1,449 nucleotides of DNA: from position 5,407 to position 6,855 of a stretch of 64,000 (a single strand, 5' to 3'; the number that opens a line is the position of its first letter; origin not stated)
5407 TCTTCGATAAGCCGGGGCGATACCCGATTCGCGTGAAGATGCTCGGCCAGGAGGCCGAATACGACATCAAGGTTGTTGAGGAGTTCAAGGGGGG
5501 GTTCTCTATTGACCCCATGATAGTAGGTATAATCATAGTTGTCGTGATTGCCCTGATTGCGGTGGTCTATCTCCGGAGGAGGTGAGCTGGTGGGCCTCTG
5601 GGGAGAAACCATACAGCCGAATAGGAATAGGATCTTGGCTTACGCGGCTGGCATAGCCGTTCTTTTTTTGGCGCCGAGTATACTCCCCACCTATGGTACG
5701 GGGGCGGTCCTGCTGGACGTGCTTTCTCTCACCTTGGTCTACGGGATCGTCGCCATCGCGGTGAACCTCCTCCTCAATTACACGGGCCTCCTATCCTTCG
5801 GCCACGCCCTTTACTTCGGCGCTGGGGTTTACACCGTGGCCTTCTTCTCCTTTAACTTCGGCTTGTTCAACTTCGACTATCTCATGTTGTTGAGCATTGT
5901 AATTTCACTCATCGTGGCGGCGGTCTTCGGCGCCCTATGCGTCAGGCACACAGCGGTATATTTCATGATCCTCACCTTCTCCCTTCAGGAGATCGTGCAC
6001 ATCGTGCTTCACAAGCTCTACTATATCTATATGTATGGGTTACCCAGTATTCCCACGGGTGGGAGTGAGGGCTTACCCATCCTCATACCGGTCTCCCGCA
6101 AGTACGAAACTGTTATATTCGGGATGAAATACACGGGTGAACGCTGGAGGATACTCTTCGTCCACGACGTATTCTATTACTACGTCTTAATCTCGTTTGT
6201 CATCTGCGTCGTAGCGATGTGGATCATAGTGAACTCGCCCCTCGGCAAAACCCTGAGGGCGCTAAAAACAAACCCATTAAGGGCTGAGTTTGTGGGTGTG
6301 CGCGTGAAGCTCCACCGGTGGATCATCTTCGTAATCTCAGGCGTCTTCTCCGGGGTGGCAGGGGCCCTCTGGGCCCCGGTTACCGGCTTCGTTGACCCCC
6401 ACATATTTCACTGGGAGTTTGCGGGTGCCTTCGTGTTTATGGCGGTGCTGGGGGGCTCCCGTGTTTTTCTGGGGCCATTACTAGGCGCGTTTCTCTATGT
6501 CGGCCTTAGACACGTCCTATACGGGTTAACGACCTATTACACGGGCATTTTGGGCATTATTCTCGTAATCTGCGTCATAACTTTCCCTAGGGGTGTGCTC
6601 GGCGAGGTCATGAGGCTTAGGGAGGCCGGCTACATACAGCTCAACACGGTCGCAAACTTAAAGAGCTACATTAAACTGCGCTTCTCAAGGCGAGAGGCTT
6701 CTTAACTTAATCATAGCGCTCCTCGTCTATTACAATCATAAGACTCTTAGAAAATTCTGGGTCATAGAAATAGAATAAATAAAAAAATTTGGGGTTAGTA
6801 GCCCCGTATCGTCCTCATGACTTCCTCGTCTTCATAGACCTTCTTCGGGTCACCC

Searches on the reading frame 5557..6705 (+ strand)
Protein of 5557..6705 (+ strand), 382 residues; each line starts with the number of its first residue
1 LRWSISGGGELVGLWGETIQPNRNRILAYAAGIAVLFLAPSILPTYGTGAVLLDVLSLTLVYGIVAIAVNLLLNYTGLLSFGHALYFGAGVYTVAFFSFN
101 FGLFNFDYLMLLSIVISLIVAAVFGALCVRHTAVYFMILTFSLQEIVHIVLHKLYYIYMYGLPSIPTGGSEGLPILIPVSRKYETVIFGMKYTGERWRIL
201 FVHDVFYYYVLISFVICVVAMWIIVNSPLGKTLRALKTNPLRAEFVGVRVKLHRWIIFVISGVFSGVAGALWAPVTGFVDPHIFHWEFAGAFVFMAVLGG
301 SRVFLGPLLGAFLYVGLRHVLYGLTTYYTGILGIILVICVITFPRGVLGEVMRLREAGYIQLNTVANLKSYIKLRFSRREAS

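Call 14: search_protein_families(library=ncbifam, proteins=[window:5557-6705:+], max_evalue=0.01)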
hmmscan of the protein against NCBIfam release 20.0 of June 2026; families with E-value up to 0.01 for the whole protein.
window:5557-6705:+ (382 aa): 7 families
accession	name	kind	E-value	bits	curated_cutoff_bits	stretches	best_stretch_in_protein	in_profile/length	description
TIGR03408.1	urea_trans_UrtC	equivalog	4.8e-27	95.5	296.2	2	108-349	90-312/313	urea ABC transporter permease subunit UrtC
TIGR03727.1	urea_t_UrtC_arc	equivalog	1.3e-26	93.4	575.55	1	28-352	31-342/369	urea ABC transporter, permease protein UrtC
NF008450.0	PRK11301.1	subfamily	4.5e-22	79.1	366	1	34-349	94-407/418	high-affinity branched-chain amino acid ABC transporter permease LivM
TIGR03409.1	urea_trans_UrtB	equivalog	3.9e-07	30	250.3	1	211-348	149-286/291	urea ABC transporter permease subunit UrtB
NF007252.0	PRK09699.1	equivalog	7.9e-07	28.7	396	1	210-306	180-275/326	D-allose ABC transporter permease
NF007014.0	PRK09478.1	equivalog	9.1e-05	21.9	386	1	50-277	40-254/336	galactose/methyl galactoside ABC transporter permease MglC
NF008441.0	PRK11285.1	equivalog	9.5e-05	21.6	378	1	211-300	183-271/333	L-arabinose ABC transporter permease AraH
